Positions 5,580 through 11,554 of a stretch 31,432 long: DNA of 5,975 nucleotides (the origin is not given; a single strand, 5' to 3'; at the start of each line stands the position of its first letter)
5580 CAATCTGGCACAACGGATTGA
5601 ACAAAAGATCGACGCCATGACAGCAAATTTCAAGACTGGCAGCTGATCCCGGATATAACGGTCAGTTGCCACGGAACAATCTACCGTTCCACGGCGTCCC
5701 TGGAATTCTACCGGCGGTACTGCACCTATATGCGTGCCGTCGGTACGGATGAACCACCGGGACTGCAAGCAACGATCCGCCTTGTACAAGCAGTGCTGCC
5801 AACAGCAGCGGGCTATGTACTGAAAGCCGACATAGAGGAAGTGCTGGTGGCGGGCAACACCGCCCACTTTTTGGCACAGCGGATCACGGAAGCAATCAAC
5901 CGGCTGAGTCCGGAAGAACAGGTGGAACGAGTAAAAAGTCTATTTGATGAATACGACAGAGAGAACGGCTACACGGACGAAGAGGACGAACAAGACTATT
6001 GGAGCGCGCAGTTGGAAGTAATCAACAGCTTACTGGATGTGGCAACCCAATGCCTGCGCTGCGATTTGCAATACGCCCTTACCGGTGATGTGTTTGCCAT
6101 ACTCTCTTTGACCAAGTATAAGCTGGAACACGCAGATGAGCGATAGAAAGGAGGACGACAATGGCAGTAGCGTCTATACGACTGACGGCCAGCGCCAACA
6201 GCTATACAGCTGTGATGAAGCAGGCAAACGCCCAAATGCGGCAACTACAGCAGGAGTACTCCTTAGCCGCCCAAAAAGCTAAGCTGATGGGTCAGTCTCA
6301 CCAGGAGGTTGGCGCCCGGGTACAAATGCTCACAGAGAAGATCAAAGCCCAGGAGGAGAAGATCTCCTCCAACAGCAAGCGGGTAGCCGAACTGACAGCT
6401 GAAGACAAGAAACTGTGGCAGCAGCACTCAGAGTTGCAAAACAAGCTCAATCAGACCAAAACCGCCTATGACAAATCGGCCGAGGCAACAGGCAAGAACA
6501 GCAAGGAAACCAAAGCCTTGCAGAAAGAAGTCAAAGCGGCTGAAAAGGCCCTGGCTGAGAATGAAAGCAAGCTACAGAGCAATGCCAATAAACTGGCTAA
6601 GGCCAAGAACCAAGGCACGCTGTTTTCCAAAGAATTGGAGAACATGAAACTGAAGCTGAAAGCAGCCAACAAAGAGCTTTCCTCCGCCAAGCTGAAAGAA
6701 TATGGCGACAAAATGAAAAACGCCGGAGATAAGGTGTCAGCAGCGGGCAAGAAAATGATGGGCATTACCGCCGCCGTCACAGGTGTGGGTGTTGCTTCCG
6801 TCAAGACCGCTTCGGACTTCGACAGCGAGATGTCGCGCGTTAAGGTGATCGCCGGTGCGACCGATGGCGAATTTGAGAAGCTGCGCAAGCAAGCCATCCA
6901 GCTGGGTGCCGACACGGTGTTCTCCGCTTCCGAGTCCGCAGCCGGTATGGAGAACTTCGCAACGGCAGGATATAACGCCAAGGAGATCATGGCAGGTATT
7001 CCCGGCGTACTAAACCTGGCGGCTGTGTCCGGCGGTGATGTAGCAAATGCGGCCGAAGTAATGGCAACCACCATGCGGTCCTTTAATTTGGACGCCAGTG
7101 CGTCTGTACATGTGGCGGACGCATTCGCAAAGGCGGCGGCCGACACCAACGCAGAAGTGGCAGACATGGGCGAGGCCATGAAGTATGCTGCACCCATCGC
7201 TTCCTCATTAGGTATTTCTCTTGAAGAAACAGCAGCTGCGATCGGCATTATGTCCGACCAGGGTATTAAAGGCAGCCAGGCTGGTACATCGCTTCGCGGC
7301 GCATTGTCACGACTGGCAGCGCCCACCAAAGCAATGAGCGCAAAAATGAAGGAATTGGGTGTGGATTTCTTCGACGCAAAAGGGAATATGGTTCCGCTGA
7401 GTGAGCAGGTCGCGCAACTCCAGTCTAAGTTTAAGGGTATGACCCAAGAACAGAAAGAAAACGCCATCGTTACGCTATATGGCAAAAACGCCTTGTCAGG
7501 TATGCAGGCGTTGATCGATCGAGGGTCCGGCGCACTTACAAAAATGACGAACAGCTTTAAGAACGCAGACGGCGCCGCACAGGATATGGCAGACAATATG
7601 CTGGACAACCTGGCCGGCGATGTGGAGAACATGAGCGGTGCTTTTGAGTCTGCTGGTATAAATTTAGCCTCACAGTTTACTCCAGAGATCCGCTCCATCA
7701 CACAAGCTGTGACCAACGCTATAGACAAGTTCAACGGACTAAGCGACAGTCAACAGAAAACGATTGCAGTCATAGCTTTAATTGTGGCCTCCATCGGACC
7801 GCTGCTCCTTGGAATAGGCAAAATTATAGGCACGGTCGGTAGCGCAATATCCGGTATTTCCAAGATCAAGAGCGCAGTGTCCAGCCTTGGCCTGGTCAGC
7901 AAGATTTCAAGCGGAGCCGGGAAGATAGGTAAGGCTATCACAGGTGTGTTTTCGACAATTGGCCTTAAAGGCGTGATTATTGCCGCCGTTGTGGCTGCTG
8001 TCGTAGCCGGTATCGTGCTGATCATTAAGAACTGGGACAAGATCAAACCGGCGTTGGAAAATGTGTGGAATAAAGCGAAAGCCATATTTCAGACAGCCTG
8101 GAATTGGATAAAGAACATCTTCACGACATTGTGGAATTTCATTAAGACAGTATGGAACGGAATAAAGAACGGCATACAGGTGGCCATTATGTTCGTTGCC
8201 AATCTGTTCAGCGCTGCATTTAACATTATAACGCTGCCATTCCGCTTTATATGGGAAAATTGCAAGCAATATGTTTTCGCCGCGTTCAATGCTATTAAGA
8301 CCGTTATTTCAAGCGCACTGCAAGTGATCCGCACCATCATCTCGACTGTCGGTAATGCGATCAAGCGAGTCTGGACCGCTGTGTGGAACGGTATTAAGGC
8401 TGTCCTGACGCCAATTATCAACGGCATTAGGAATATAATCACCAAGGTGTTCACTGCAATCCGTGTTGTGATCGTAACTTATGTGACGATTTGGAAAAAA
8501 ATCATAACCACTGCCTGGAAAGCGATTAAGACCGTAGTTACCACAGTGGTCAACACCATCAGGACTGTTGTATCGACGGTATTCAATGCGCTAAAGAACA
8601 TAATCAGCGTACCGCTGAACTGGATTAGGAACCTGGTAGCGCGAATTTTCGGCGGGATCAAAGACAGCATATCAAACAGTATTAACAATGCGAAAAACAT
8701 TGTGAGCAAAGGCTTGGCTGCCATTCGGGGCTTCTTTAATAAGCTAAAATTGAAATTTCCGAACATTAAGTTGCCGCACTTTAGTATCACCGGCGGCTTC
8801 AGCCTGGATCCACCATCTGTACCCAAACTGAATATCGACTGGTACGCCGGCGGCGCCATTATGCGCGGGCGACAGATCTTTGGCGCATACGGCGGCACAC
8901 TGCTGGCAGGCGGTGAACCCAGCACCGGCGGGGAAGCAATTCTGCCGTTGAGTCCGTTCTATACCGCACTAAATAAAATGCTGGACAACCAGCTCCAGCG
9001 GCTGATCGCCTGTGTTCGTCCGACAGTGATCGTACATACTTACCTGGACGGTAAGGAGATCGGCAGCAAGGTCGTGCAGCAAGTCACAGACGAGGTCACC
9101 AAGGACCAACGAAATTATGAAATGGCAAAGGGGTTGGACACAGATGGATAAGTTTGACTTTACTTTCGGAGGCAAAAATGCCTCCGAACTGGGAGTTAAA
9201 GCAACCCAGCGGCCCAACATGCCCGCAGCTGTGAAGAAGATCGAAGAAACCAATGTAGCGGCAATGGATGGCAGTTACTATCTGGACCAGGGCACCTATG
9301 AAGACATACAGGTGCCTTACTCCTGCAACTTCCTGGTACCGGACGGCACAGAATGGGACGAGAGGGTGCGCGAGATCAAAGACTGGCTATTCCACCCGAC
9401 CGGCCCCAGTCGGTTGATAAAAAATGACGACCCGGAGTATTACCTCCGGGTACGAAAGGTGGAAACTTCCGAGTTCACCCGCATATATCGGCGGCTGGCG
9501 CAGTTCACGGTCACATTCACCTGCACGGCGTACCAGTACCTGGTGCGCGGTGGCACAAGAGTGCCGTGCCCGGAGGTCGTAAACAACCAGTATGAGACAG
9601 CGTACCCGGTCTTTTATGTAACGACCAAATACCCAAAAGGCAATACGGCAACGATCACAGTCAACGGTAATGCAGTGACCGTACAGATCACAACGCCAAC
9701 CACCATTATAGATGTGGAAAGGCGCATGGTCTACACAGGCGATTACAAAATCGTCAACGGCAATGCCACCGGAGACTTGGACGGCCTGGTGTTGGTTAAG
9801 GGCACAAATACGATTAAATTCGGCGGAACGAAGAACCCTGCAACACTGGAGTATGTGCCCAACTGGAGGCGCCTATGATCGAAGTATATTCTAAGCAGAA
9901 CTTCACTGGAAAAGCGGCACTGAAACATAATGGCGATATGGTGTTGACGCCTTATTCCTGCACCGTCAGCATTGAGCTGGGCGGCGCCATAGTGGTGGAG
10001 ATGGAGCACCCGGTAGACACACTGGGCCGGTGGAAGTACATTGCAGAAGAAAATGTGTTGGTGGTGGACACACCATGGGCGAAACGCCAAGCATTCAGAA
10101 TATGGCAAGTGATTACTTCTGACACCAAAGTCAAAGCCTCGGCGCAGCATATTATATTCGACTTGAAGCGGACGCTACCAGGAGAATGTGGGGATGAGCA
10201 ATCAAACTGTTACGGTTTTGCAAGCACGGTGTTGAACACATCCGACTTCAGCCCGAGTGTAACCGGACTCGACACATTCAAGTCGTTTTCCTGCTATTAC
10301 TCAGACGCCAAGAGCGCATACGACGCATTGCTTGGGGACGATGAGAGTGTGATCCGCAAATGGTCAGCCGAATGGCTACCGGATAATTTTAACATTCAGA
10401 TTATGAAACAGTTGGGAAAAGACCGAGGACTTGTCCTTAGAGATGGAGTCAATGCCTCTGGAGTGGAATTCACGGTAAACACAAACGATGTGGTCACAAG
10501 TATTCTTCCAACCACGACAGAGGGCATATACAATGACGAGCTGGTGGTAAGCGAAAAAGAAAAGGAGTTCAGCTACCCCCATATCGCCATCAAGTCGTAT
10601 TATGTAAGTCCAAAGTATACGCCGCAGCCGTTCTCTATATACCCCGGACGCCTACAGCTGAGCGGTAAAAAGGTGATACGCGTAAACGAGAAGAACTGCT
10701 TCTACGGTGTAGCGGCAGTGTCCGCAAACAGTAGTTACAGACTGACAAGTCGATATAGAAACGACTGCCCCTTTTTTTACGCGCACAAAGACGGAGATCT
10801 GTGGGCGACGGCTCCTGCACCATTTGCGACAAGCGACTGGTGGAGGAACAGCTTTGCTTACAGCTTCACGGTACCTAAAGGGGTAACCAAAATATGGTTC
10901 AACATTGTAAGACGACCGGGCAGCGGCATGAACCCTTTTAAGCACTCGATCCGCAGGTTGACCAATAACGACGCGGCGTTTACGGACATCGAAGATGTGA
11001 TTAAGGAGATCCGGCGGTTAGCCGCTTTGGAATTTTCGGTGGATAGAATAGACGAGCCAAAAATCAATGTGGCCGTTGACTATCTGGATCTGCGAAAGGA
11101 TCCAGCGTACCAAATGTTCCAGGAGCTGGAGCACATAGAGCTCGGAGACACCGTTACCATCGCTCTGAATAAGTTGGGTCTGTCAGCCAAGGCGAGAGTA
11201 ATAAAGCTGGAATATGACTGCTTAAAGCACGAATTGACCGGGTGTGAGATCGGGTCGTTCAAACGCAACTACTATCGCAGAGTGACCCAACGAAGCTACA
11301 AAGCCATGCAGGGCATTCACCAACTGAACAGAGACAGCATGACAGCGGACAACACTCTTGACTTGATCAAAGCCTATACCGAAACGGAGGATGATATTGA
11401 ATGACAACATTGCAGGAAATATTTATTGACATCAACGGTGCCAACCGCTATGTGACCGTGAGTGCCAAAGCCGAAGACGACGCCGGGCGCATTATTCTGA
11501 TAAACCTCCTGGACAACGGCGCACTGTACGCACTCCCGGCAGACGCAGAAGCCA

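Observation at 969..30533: Fully strand-polarised, massively over-represented octamer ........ (consensus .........): candidate Chi-like or polar genome signal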

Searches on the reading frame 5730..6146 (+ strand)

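Call 12: search_protein_families(library=phrogs, proteins=[window:5730-6146:+])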
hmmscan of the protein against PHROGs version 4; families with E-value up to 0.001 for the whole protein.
window:5730-6146:+ (138 aa): 1 family
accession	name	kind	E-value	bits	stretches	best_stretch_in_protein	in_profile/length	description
phrog_25901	-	unknown function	2.4e-19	71.2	1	17-137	48-172/174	-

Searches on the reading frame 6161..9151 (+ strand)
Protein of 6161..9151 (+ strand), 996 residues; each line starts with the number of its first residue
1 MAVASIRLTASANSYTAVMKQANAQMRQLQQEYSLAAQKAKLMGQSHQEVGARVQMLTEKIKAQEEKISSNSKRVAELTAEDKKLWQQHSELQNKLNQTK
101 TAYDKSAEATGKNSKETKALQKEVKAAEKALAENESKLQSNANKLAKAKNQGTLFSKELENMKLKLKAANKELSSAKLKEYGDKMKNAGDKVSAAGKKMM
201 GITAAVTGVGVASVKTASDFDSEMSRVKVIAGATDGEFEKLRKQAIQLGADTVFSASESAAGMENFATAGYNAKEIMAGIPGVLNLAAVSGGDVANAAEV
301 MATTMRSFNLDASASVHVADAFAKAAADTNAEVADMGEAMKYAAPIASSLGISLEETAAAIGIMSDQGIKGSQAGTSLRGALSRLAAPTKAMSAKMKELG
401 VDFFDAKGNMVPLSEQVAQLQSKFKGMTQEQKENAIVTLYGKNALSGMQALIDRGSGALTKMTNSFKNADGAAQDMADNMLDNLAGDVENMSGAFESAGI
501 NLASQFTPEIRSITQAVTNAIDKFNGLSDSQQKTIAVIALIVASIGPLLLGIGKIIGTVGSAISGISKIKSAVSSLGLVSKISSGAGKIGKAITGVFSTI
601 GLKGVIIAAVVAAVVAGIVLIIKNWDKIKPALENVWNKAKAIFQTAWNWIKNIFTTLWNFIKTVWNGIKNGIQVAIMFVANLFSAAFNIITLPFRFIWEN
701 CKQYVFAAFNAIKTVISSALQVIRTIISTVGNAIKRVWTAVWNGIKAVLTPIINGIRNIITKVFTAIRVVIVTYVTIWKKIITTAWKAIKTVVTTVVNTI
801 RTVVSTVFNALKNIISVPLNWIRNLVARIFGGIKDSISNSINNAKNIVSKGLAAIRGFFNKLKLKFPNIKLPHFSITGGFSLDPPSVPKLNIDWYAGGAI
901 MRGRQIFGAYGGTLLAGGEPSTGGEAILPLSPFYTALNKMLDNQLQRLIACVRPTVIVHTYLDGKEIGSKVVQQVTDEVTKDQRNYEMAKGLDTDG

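Call 6: search_protein_families(library=pfam, proteins=[window:6161-9151:+])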
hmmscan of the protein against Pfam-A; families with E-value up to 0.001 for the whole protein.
window:6161-9151:+ (996 aa): 2 families
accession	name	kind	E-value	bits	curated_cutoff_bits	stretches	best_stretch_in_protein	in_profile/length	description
PF10145.14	PhageMin_Tail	-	5.6e-57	193.3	33.2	1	242-441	1-201/201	Phage-related minor tail protein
PF07888.16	CALCOCO1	-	0.00024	20.6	36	1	18-212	74-266/496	Calcium binding and coiled-coil domain (CALCOCO1) like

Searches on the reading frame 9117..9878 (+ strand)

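Call 12: search_protein_families(library=phrogs, proteins=[window:9117-9878:+])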
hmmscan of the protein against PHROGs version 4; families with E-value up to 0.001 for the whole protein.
window:9117-9878:+ (253 aa): 2 families
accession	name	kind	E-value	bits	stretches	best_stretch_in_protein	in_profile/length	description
phrog_33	-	tail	7.4e-28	98.9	1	7-252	31-279/651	distal tail protein Dit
phrog_202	-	tail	4.3e-12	46.7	1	9-188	17-178/523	distal tail protein Dit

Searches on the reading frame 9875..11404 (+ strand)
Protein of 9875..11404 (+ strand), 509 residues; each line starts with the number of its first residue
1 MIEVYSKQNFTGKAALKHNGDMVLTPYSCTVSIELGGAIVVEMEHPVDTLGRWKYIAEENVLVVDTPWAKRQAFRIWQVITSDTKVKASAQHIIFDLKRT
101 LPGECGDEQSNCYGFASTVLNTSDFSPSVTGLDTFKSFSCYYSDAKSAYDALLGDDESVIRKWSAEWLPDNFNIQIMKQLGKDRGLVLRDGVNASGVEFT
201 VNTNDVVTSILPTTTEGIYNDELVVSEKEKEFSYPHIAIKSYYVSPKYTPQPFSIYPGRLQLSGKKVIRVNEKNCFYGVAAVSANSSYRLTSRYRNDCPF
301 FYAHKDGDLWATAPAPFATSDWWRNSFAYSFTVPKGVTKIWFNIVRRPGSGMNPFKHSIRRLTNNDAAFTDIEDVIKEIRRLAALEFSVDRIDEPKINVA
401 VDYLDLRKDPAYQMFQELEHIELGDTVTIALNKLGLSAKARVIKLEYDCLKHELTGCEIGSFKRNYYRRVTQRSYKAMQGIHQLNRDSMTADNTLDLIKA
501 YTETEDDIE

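Call 12: search_protein_families(library=phrogs, proteins=[window:9875-11404:+])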
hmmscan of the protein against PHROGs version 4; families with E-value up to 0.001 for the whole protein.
window:9875-11404:+ (509 aa): 16 families
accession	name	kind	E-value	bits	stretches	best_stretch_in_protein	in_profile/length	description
phrog_1067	-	head and packaging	2.3e-59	202.8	2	1-247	7-236/991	minor head protein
phrog_13289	-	tail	1.2e-48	166.9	2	2-244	2-236/938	tail protein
phrog_5555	-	tail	2.6e-41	142.8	2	17-239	13-243/788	tail protein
phrog_7142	-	tail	3.4e-30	106.1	1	13-216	10-215/622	tail protein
phrog_2270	-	unknown function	1.5e-24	87.8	2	37-215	33-209/637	-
phrog_1330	-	tail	2.6e-24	86.2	1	53-479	53-377/1361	tail protein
phrog_33972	-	tail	1.7e-18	67.1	2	17-217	15-221/714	tail protein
phrog_7043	-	tail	8.2e-17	62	2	54-234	59-239/1077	tail protein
phrog_2189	-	tail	1.3e-16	60.8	1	16-216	12-214/971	tail protein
phrog_8687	-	other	2.4e-15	56.9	2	371-462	155-246/599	tail protein with peptidase activity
phrog_12493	-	tail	5.9e-14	52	2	381-477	631-722/950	tail protein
phrog_326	-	other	6.6e-12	45.4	1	160-210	477-529/985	tail protein with endopeptidase domain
phrog_12329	-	head and packaging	4.4e-10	39.3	1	390-463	282-353/833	virion structural protein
phrog_1210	-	other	7.1e-06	24.7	0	34-213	30-213/2313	PblB-type receptor binding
phrog_3475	-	tail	6.6e-05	22.3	1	415-459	669-713/841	minor tail protein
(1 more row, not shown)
